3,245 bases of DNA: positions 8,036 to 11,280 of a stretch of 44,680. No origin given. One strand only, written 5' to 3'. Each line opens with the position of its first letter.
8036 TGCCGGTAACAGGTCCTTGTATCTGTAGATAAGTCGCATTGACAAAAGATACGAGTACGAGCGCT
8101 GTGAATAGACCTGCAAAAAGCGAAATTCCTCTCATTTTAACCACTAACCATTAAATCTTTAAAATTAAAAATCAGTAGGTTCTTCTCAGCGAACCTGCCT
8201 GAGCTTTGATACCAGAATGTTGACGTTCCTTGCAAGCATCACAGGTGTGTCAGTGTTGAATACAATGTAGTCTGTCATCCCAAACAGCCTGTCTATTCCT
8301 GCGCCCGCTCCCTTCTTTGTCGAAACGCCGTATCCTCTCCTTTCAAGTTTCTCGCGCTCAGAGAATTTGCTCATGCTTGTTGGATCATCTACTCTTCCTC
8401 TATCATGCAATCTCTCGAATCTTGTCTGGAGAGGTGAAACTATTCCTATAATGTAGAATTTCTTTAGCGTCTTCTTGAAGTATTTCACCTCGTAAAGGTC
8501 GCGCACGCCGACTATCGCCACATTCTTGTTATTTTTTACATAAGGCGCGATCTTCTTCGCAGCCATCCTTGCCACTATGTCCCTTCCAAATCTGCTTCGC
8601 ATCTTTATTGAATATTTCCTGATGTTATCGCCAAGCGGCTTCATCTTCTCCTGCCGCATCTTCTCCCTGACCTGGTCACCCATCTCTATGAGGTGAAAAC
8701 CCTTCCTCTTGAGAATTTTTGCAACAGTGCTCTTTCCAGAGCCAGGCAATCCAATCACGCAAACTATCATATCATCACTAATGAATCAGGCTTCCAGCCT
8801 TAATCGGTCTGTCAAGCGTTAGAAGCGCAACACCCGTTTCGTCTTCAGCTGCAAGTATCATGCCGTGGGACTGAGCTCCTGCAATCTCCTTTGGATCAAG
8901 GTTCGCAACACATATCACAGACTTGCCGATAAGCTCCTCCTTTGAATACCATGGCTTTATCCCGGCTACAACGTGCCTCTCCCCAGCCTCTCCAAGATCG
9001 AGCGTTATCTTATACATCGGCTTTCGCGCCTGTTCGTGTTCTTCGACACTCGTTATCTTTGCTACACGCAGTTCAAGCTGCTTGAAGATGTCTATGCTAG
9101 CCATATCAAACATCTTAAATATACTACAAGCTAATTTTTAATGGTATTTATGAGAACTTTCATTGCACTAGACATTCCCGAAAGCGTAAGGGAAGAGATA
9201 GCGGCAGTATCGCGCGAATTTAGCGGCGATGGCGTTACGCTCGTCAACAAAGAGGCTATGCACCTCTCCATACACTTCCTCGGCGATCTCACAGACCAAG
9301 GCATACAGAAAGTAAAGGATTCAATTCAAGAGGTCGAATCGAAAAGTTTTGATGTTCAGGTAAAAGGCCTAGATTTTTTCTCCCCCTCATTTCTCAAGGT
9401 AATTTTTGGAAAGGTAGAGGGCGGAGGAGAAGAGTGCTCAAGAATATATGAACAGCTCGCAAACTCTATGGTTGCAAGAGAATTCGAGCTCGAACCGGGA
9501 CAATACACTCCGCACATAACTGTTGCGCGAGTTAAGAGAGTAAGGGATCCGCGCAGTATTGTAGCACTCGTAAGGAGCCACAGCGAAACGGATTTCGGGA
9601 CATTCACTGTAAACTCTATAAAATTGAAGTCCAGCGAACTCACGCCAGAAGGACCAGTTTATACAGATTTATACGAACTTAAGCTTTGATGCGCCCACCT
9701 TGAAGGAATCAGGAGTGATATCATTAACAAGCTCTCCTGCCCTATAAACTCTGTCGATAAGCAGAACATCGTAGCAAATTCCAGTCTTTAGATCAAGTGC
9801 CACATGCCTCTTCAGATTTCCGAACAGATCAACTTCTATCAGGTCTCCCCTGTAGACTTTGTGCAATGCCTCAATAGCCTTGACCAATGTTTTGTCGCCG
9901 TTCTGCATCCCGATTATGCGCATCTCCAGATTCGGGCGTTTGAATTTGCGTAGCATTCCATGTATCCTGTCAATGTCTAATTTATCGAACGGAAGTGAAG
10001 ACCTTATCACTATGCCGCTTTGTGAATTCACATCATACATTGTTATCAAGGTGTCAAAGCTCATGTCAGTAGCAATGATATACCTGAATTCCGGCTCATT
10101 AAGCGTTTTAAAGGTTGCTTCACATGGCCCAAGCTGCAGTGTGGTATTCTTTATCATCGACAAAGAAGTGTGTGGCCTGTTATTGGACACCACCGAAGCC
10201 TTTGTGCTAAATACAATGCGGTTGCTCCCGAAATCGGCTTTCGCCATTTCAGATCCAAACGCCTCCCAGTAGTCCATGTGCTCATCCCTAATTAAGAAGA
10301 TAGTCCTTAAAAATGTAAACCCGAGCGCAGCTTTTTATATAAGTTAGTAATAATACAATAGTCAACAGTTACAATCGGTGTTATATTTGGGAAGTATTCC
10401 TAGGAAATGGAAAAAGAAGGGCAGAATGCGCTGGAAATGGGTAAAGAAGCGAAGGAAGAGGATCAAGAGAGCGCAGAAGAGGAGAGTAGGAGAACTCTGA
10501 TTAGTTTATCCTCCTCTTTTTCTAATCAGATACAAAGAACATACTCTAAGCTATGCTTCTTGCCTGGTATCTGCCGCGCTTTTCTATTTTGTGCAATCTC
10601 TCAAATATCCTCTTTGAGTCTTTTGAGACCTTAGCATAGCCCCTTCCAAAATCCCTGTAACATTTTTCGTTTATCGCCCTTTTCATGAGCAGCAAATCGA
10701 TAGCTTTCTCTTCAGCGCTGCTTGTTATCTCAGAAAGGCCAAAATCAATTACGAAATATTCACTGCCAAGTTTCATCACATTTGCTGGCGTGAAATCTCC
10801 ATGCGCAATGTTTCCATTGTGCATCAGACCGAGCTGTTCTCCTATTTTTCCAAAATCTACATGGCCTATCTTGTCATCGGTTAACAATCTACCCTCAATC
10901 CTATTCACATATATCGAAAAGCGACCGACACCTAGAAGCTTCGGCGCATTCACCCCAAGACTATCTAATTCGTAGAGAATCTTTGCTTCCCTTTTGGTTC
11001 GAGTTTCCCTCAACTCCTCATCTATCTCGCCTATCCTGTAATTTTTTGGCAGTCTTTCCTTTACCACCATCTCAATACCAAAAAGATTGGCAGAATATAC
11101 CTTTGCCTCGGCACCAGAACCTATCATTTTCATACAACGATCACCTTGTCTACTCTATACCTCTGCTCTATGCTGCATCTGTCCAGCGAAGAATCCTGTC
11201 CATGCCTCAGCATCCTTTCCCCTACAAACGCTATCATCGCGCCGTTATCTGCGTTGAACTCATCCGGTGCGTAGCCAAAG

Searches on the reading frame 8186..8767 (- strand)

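Call 25: search_protein_families(library=pfam, proteins=[window:8186-8767:-], max_evalue=0.01)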
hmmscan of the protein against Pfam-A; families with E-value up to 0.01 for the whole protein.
window:8186-8767:- (193 aa): 8 families
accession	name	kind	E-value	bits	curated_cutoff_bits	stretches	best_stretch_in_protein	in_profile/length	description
PF13207.12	AAA_17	-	7.2e-14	52.7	27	1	5-131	1-131/136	AAA domain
PF13238.12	AAA_18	-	8.5e-11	42.9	29.4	1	2-125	1-113/128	AAA domain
PF13671.12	AAA_33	-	4.5e-06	27.4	27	1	2-126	2-121/143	AAA domain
PF00406.28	ADK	-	4.7e-05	24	26.8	1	4-125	1-121/151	Adenylate kinase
PF01712.25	dNK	-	0.00053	20.2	27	1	2-65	1-65/203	Deoxynucleoside kinase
PF13521.12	AAA_28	-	0.0018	19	27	1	2-52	2-50/164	AAA domain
PF01121.26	CoaE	-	0.008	16.3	27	0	2-46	3-46/180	Dephospho-CoA kinase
PF01583.26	APS_kinase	-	0.0099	16.4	21.1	0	2-82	5-91/152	Adenylylsulphate kinase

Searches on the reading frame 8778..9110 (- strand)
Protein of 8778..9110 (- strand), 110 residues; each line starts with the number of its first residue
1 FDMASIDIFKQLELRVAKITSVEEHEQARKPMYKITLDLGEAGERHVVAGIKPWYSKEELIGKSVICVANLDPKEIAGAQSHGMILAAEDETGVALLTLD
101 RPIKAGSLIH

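Call 25: search_protein_families(library=pfam, proteins=[window:8778-9110:-], max_evalue=0.01)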
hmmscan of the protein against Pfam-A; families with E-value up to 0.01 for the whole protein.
window:8778-9110:- (110 aa): 1 family
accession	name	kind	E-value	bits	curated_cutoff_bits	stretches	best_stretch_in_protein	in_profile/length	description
PF01588.26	tRNA_bind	-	6.7e-27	93.9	27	1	14-107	1-95/96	Putative tRNA binding domain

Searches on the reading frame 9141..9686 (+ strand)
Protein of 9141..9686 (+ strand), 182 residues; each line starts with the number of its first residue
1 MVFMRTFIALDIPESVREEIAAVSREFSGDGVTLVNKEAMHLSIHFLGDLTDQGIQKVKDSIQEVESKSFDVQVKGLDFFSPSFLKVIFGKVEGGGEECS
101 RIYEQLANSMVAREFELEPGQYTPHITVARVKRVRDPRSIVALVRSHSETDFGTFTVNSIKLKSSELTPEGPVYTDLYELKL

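Call 25: search_protein_families(library=pfam, proteins=[window:9141-9686:+], max_evalue=0.01)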
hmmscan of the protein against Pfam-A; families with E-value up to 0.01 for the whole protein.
window:9141-9686:+ (182 aa): 3 families
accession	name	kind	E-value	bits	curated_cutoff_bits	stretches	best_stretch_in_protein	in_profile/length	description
PF02834.22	LigT_PEase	-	1.7e-20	73.4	23.3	2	10-82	1-79/87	LigT like Phosphoesterase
PF10469.15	AKAP7_NLS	-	8.6e-12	45.8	24.4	1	33-171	35-197/208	AKAP7 2'5' RNA ligase-like domain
PF13563.12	2_5_RNA_ligase2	-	4.1e-11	43.6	27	1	13-162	2-145/152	2'-5' RNA ligase superfamily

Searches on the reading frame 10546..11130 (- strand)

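Call 25: search_protein_families(library=pfam, proteins=[window:10546-11130:-], max_evalue=0.01)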
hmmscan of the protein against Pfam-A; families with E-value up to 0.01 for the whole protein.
window:10546-11130:- (194 aa): 4 families
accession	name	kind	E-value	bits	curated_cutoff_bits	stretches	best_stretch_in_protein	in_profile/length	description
PF01636.29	APH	-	0.00019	21.7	23.2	0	109-166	171-230/239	Phosphotransferase enzyme family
PF06293.20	Kdo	-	0.00028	20.8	21.3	0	93-154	124-191/207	Lipopolysaccharide kinase (Kdo/WaaP) family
PF00069.31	Pkinase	-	0.00038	20.4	31.7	1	93-141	104-153/263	Protein kinase domain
PF01163.29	RIO1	-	0.00094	19.3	22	1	39-147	49-163/187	RIO domain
